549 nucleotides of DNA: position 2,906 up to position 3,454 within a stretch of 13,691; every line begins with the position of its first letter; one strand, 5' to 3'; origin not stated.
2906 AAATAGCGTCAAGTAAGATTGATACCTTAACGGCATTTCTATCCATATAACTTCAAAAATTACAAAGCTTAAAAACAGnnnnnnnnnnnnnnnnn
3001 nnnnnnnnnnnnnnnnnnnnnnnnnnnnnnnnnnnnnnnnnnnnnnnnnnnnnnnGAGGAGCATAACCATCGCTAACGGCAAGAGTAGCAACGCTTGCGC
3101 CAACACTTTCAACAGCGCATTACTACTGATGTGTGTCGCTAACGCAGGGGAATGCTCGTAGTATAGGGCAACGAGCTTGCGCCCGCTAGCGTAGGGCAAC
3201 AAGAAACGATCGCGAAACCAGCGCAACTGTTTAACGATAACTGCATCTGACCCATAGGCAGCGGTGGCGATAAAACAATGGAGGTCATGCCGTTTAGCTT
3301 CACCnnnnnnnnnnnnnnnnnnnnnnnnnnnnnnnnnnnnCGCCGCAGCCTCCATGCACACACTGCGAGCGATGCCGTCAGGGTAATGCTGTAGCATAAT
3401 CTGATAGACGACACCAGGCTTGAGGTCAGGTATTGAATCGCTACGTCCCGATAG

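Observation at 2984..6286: Three-gene module with an active M23 peptidase, an MBL-fold hydrolase and a surface protein with a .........-type C-terminal anchor: a candidate uncharacterised protein-sorting/processing system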

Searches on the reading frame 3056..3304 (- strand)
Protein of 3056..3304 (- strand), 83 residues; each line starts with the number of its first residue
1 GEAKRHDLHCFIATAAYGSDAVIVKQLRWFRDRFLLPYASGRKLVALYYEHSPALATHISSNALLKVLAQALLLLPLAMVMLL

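Call 36: find_related_loci(query=A3, collection=metagenome_contigs, flank=8000)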
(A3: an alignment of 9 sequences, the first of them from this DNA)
Query A3 (83 aa) in metagenome_contigs; peptide patterns used: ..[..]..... (x = any residue, [..] = any of these).
600 stretches matched a pattern (row limit reached: there are more); 575 encode a relative of the query (tblastn E <= 1e-3); the best 80 are kept; 80 distinct loci.
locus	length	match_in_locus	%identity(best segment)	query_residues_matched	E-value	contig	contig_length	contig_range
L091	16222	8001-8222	49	10-83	3e-17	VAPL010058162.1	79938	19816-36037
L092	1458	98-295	55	10-74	4e-17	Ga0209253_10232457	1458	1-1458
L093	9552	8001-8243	47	4-83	6e-17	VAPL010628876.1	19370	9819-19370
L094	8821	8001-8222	49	9-81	6e-17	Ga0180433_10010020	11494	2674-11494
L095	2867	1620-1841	52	10-83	9e-17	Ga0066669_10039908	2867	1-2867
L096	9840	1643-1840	52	10-74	1e-16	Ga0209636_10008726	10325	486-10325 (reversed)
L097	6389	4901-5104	54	10-77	2e-16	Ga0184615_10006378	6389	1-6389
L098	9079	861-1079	48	10-81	2e-16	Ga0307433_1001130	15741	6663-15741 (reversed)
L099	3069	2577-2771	52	10-73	3e-16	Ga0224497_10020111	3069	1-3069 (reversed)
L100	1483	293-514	45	10-83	3e-16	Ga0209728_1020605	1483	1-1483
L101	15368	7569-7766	58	9-73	3e-16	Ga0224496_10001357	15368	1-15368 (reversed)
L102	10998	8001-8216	52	10-81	4e-16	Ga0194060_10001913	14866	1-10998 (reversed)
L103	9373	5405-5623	47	10-81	4e-16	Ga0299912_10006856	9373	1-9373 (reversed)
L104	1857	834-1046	53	10-80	4e-16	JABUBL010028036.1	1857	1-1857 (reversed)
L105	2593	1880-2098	48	10-81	4e-16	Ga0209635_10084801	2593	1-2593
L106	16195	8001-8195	49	10-73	4e-16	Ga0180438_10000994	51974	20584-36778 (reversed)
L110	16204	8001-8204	55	10-77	8e-16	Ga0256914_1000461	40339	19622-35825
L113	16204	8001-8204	54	10-77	9e-16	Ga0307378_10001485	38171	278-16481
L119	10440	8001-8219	45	10-81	1e-15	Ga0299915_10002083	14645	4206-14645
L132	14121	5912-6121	48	10-79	3e-15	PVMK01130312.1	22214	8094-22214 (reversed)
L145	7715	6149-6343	52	10-73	4e-15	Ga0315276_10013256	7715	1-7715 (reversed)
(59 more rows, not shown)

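Call 44: find_homologous_proteins(query=A3, max_evalue=0.001)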
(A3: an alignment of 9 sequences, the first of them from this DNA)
Query A3 (9 sequences) (83 aa, profile of the alignment): 164 proteins with E <= 0.001 among 750 candidates; the best 120 are listed.
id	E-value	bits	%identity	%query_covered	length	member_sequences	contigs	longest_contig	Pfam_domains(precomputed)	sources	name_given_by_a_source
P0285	1.2e-31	126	48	96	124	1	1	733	-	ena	-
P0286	1.6e-30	123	48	95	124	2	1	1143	-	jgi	jgi:hypothetical protein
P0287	1.1e-25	107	82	86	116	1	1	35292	-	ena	-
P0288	4.9e-25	105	52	77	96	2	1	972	-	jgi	jgi:hypothetical protein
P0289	5.1e-24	102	51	89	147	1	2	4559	-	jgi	-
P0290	8.4e-24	101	48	80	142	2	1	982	-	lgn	-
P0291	1.2e-23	101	48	89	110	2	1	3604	-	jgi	jgi:hypothetical protein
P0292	1.4e-23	100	48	87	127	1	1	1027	-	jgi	-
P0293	3.1e-23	99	48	73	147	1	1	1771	-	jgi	jgi:hypothetical protein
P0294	3.3e-23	99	51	89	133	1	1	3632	-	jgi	-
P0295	3.6e-23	99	44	89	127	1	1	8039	-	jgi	jgi:hypothetical protein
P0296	6.3e-23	98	48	89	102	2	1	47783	-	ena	-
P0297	9.5e-23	98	49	93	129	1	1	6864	-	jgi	-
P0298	1.1e-22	98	43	80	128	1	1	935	-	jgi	jgi:hypothetical protein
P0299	1.3e-22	97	46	82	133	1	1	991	-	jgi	jgi:hypothetical protein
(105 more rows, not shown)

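Call 68: search_solved_structures(query=A3, max_evalue=1)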
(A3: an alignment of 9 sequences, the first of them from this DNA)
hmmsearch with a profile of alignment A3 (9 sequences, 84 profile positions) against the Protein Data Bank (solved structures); distinct sequences matched with E-value up to 1: 0.
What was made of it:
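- Tried and rejected: No hit (call 68).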

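Call 78: search_protein_families(library=pfam, proteins=[L091:6537-8228:+, L093:4194-8285:+, L097:2828-5140:+, L101:4644-7862:+, L106:6291-8285:+, L110:5817-8309:+, L113:4740-8327:+, L119:5289-8246:+, L132:4043-6226:+, L145:4058-6376:+], max_evalue=0.0001)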
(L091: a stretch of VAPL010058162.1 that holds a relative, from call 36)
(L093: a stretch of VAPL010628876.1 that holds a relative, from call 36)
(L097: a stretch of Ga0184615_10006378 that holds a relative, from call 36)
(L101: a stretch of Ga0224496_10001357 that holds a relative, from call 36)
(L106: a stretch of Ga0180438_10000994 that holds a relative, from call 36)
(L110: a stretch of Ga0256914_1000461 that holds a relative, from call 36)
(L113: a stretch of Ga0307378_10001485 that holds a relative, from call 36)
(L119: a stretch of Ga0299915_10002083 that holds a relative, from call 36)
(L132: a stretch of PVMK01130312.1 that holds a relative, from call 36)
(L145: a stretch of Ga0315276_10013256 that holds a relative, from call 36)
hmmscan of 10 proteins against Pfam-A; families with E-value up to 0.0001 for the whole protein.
L091:6537-8228:+ (564 aa): 1 family
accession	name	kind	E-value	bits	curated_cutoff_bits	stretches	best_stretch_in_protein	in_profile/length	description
PF00041.27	fn3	-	4e-06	27.4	25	0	360-429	1-71/84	Fibronectin type III domain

L093:4194-8285:+ (1364 aa): 5 families
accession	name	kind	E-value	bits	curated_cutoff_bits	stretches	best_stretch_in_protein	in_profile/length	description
PF00082.27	Peptidase_S8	-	1.9e-52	178.8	21.8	1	177-456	2-275/288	Subtilase family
PF22352.2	K319L-like_PKD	-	5.8e-49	164.5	27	3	687-768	1-83/84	K319L-like, PKD domain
PF03160.20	Calx-beta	-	1.1e-32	113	27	2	1158-1273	6-119/119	Calx-beta domain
PF18911.6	PKD_4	-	4.1e-16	59.2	27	1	680-719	1-40/85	PKD domain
PF02010.21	REJ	-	3.7e-05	23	25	0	656-719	54-127/452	REJ domain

L097:2828-5140:+ (771 aa): 12 families
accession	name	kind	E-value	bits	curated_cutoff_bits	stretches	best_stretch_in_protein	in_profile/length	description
PF10282.15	Lactonase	-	1.2e-14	54.7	21.7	1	346-589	42-313/344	Lactonase, 7-bladed beta-propeller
PF25174.1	Beta-prop_THOC3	-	2.8e-11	43.4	305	1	460-565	67-169/272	THOC3 beta-propeller domain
PF01731.26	Arylesterase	-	4.3e-10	40.1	21.3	0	521-554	50-83/86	Arylesterase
PF02239.22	Cytochrom_D1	-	2.3e-09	36.7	25.5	1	311-437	9-118/368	Cytochrome D1 heme domain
PF24684.1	Vgb_lyase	-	2.8e-09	36.6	50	1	396-597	14-210/290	Virginiamycin B lyase family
PF21783.3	YNCE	-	1.2e-08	35.2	27.1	0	477-553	65-140/339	YNCE-like beta-propeller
PF18998.6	Flg_new_2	-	1.2e-08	35.2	23.6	1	613-676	14-72/73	Divergent InlB B-repeat domain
PF07676.18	PD40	-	1.8e-08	34.6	20.9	0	298-311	12-25/38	WD40-like Beta Propeller Repeat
PF08450.18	SGL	-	2e-06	28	26.3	0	508-554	119-163/246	SMP-30/Gluconolactonase/LRE-like region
PF22494.2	choice_anch_I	-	7.8e-06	25.4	32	0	473-563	179-270/489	Choice-of-anchor I domain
PF01436.27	NHL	-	1e-05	25.7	20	0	297-319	4-25/28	NHL repeat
PF23414.1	Beta-prop_EML_2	-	1.1e-05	25.4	90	0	454-555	12-111/266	Echinoderm microtubule-associated protein second beta-propeller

L101:4644-7862:+ (1073 aa): 1 family
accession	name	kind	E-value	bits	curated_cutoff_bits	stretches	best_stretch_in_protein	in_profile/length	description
PF11617.13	Cu-binding_MopE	-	2.2e-08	34.6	27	1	446-473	1-28/30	Putative metal-binding motif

L106:6291-8285:+ (665 aa): 1 family
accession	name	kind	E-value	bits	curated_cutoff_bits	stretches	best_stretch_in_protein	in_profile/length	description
PF01833.30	TIG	-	3.2e-14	53.1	20.9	1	479-557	1-83/84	IPT/TIG domain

L110:5817-8309:+ (831 aa): 1 family
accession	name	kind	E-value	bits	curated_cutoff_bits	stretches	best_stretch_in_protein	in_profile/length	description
PF17164.10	DUF5122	-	2e-24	86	27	2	60-94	1-36/36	Domain of unknown function (DUF5122) beta-propeller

L113:4740-8327:+ (1196 aa): 4 families
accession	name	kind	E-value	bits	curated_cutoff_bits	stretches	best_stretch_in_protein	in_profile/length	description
PF18998.6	Flg_new_2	-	1.1e-16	61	23.6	1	1005-1074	2-72/73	Divergent InlB B-repeat domain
PF13620.12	CarboxypepD_reg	-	4.2e-16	59.5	32.3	1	734-787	1-54/82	Carboxypeptidase regulatory-like domain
PF17210.9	SdrD_B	-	8.8e-09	36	29.7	1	642-710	18-88/112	SdrD B-like domain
PF05547.17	Peptidase_M6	-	4.9e-05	23.2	22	1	309-352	217-261/294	Immune inhibitor A peptidase M6, catalytic domain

L119:5289-8246:+ (986 aa): 2 families
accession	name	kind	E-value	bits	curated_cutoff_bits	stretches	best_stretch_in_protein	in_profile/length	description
PF18998.6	Flg_new_2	-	7.8e-118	385.1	23.6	8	407-481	1-71/73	Divergent InlB B-repeat domain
PF13115.11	YtkA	-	1.2e-08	36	25.9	0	230-248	65-83/85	YtkA-like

L132:4043-6226:+ (728 aa): 2 families
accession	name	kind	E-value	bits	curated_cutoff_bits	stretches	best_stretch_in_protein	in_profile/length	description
PF00082.27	Peptidase_S8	-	6.2e-59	200.1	21.8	2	145-349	2-211/288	Subtilase family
PF22148.1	Fervidolysin_NPro-like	-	1.1e-16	61.4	21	1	27-98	12-81/81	Fervidolysin N-terminal prodomain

L145:4058-6376:+ (773 aa): 1 family
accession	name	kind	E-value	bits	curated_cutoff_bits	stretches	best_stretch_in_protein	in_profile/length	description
PF15892.11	BNR_4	-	6.9e-05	22.8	27.3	0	225-328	92-194/272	BNR repeat-containing family member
